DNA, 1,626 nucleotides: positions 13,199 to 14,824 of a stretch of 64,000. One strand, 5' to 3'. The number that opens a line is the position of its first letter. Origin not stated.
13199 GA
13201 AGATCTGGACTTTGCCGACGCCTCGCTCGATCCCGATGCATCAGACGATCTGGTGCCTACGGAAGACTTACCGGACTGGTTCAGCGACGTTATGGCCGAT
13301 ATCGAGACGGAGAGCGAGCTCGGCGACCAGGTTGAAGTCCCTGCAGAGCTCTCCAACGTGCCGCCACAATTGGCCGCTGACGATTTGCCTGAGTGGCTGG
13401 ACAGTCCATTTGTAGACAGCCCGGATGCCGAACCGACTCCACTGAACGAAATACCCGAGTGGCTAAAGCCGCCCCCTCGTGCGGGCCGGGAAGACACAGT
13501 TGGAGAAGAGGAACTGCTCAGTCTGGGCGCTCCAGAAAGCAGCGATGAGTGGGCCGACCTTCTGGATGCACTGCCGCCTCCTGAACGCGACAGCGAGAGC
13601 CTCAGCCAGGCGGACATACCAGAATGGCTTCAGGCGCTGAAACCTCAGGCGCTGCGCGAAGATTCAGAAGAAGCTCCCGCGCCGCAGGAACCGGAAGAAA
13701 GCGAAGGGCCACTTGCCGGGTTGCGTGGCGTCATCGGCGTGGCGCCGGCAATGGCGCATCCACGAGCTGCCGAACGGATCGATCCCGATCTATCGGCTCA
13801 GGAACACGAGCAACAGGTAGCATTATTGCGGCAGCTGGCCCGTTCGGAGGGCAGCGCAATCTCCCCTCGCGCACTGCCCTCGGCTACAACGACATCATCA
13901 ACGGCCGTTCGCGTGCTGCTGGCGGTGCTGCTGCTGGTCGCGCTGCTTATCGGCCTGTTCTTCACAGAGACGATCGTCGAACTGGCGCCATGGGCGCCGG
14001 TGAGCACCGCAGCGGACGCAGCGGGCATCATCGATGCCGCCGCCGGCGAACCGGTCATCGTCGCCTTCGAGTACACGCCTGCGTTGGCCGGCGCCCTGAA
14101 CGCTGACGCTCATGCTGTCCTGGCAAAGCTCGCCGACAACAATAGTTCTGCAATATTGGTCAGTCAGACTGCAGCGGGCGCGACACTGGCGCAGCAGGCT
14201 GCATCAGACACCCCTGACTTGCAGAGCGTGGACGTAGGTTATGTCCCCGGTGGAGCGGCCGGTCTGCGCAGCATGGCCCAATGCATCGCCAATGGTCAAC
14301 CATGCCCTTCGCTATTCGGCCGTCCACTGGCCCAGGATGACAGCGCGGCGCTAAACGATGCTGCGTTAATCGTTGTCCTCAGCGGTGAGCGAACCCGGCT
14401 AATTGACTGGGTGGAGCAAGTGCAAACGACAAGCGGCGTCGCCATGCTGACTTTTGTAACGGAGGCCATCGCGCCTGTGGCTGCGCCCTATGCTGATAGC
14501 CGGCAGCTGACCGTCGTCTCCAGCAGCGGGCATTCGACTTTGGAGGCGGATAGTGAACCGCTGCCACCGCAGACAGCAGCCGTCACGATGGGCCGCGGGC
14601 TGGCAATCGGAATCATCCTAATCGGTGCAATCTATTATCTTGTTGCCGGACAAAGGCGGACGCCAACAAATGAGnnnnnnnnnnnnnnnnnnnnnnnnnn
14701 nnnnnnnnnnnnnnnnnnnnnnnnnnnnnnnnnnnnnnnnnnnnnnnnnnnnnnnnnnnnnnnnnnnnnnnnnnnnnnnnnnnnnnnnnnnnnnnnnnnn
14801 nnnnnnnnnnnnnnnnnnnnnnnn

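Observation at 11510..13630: About 19 acidic-flanked (L/I)P(E/D)WL motifs in a ~700-aa disordered arm behind a double zinc ribbon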

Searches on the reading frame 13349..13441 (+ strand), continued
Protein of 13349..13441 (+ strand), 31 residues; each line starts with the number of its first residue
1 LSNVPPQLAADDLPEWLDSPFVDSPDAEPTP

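Call 75: find_encoding_contigs(protein=P0424, flank=8000, max_places=1)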
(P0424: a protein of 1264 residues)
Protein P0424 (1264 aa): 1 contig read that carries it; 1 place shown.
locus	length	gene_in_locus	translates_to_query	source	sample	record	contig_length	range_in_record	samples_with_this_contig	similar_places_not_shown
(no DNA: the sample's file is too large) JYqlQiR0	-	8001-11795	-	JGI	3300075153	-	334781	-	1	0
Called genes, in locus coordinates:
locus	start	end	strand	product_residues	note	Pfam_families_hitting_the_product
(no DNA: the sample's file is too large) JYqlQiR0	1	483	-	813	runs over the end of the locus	PF01935:DUF87 (faint)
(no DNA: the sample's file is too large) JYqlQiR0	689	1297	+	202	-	-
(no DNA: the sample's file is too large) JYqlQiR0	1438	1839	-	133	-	PF11731:Cdd1 (faint), PF14520:HHH_5, PF14229:DUF4332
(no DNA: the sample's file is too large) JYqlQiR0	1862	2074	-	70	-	-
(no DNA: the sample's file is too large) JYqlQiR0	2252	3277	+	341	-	PF06068:TIP49 (faint), PF05496:RuvB_N, PF00004:AAA, PF07728:AAA_5 (weak), PF17864:AAA_lid_4, PF05491:WHD_RuvB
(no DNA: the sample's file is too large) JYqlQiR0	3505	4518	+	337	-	PF02547:Queuosine_synth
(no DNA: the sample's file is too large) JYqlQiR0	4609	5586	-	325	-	PF01734:Patatin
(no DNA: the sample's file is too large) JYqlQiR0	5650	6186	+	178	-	PF03167:UDG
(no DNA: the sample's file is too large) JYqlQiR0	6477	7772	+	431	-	PF02885:Glycos_trans_3N, PF00591:Glycos_transf_3, PF07831:PYNP_C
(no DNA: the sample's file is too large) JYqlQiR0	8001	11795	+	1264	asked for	PF00515:TPR_1 (faint), PF03704:BTAD (faint), PF07719:TPR_2 (faint), PF13174:TPR_6 (faint), PF13424:TPR_12 (faint), PF13428:TPR_14 (faint), PF13432:TPR_16 (faint), PF14559:TPR_19 (weak), +1 more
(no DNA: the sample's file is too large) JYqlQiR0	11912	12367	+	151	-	PF00334:NDK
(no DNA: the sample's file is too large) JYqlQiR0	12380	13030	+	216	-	PF02607:B12-binding_2, PF02310:B12-binding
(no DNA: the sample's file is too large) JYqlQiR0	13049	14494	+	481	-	PF06253:MTTB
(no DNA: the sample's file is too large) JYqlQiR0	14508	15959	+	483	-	PF06253:MTTB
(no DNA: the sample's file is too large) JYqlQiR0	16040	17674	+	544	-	PF00496:SBP_bac_5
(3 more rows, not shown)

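Call 76: find_encoding_contigs(protein=P0517, flank=8000, max_places=1)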
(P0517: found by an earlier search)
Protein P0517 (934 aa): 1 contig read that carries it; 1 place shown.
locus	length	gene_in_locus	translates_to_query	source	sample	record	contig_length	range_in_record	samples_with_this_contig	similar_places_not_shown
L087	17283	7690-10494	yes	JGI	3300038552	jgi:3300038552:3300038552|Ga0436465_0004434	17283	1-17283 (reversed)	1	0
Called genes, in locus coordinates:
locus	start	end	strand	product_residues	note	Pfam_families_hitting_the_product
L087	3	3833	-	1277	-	?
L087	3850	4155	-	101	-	PF21880:DUF6916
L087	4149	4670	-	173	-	PF13302:Acetyltransf_3 (weak), PF00583:Acetyltransf_1, PF13673:Acetyltransf_10 (weak), PF13508:Acetyltransf_7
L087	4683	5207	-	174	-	PF07484:Collar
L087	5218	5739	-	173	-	PF07484:Collar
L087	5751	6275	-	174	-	PF07484:Collar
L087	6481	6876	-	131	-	-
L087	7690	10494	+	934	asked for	-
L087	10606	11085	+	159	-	PF00334:NDK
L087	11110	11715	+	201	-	-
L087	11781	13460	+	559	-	PF03853:YjeF_N, PF01256:Carb_kinase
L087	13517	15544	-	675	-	PF22842:Pel9A-like_beta_helix (weak), PF07602:DUF1565 (weak), PF13229:Beta_helix, PF05048:NosD, PF13229:Beta_helix, PF05048:NosD (weak), PF13229:Beta_helix (weak), PF05048:NosD (weak), +1 more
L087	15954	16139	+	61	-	-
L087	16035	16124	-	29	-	-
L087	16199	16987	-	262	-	PF01794:Ferric_reduct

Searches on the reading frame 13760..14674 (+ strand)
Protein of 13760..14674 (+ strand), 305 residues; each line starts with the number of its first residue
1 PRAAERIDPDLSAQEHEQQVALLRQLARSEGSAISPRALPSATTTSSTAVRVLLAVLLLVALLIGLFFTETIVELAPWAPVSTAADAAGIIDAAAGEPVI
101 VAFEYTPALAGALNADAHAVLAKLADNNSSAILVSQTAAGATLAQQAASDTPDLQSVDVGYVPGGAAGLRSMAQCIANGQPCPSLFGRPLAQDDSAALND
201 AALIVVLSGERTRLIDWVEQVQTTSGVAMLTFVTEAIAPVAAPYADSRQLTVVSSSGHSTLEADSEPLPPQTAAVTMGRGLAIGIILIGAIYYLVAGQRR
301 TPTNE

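Call 28: predict_structure(alignment_id=A1)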
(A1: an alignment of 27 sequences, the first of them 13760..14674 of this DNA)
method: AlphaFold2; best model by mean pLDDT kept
length: 305 residues; sequences in the alignment: 27
mean_pLDDT: 83.7   pTM: 0.70
mean pLDDT of the five models: 83.7, 81.4, 80.5, 80.2, 79.9
residues with pLDDT >= 90: 157; 70-90: 83; 50-70: 57; < 50: 8
segments of 3 or more residues with pLDDT < 50: 1-4
pLDDT, mean of each block of 10 residues (from residue 1): 50 75 80 58 64 84 77 58 80 98 97 94 97 98 98 97 96 93 91 95 97 97 95 93 91 75 60 73 82 79 58
secondary structure, 60 per line:
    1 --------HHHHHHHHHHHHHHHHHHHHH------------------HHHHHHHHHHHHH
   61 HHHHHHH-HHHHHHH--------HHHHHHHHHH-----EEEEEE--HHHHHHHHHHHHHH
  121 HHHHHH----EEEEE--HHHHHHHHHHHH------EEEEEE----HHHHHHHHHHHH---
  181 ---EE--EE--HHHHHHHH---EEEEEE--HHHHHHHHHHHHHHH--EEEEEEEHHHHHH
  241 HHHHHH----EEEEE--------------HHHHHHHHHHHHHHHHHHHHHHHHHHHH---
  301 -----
elements in order: H9-29 H48-67 H69-75 H84-93 E99-104 H107-126 E131-135 H138-149 E156-161 H166-177 H192-199 E203-208 H211-225 E228-234 H235-246 E251-255 H270-297

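Call 30: fold_search(model_id=the predicted structure, library=pdb)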
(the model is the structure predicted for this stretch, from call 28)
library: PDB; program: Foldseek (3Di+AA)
matches with E <= 10: 1491; with E <= 0.001: 1
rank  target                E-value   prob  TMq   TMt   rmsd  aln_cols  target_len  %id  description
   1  9c0r_C                5.1e-04  1.00  0.32  0.53   8.1       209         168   11  Carbon monoxide dehydrogenase (CODH) from Methanosarcina thermophila, specimen prepared on chameleon plunger (released 2024-10-16)
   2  3cf4_G                1.6e-03  1.00  0.32  0.52   8.4       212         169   13  Structure of the CODH component of the M. barkeri ACDS complex (released 2008-07-22)
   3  9c0s_C                1.7e-03  1.00  0.32  0.53   7.8       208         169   12  Carbon monoxide dehydrogenase/acetyl-CoA synthase (CODH/ACS) pentamer from Methanosarcina thermophila (released 2024-10-16)
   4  9c0t_C                1.9e-03  1.00  0.34  0.55   7.4       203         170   13  Carbon monoxide dehydrogenase/acetyl-CoA synthase (CODH/ACS) hexamer from Methanosarcina thermophila (released 2024-10-16)
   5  3hfg_D                3.7e-03  0.93  0.26  0.30  11.3       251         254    9  Crystal Structure of Human 11-beta-hydroxysteroid-dehydrogenase Bound to an Sulfonyl-piperazine Inhibitor (released 2009-09-29)
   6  9c0q_C                4.2e-03  1.00  0.32  0.54   8.1       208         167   12  Carbon monoxide dehydrogenase (CODH) from Methanosarcina thermophila, specimen prepared on blot plunger (released 2024-10-16)
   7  1xu7_B                4.5e-03  0.93  0.27  0.31  10.4       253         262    8  Crystal Structure of the Interface Open Conformation of Tetrameric 11b-HSD1 (released 2004-11-02)
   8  3qqp_C                4.5e-03  0.93  0.27  0.31  10.5       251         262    7  Crystal Structure of 11beta-Hydroxysteroid Dehydrogenase 1 (11b-HSD1) in Complex with Urea Inhibitor (released 2012-02-22)
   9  7tzp_H                5.3e-03  0.87  0.23  0.27  11.7       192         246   11  Crystal Structure of Putataive Short-Chain Dehydrogenase/Reductase (FabG) from Klebsiella pneumoniae subsp. pneumoniae (released 2022-03-02)
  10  6zzs_D                5.3e-03  0.82  0.24  0.26  13.1       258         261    7  Crystal structure of (R)-3-hydroxybutyrate dehydrogenase from Acinetobacter baumannii complexed with NAD+ and 3-oxoval (released 2020-10-07)
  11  4itu_D                5.3e-03  0.72  0.22  0.25  12.5       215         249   10  Crystal structure of S-2-HYDROXYPROPYL COENZYME M DEHYDROGENASE (S-HPCDH) bound to S-HPC AND NADH (released 2013-03-27)
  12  3tfq_E                6.0e-03  0.94  0.28  0.32  10.5       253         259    9  Crystal structure of 11b-hsd1 double mutant (l262r, f278e) complexed with 8-{[(2-CYANOPYRIDIN-3-YL)METHYL]SULFANYL}-6- (released 2011-11-02)
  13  8b5s_B                6.0e-03  0.94  0.27  0.24  11.6       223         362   16  Crystal Structure of P. aeruginosa WaaG in complex with UDP-glucose (released 2023-10-04)
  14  1y5m_A                6.7e-03  0.66  0.24  0.26  14.7       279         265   13  The crystal structure of murine 11b-hydroxysteroid dehydrogenase: an important therapeutic target for diabetes (released 2005-05-17)
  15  3ucx                  7.1e-03  0.91  0.26  0.30  12.9       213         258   13  The structure of a Short chain dehydrogenase from Mycobacterium smegmatis (released 2011-11-09)
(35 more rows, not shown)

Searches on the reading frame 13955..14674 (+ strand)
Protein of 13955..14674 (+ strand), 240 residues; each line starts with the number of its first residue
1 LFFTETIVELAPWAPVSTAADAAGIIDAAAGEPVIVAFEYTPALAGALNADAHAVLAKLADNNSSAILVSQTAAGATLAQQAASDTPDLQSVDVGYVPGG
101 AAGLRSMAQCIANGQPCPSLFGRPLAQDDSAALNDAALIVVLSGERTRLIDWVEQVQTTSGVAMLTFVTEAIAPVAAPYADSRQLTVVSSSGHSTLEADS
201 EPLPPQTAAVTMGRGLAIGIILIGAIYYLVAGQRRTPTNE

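Call 18: search_solved_structures(query=window:13955-14674:+, max_evalue=1)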
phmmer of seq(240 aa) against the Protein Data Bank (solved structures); distinct sequences matched with E-value up to 1: 1.
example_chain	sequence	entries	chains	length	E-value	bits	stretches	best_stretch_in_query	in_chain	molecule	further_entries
6k8h_A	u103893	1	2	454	0.51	13.4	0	4-92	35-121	Aminotransferase class-III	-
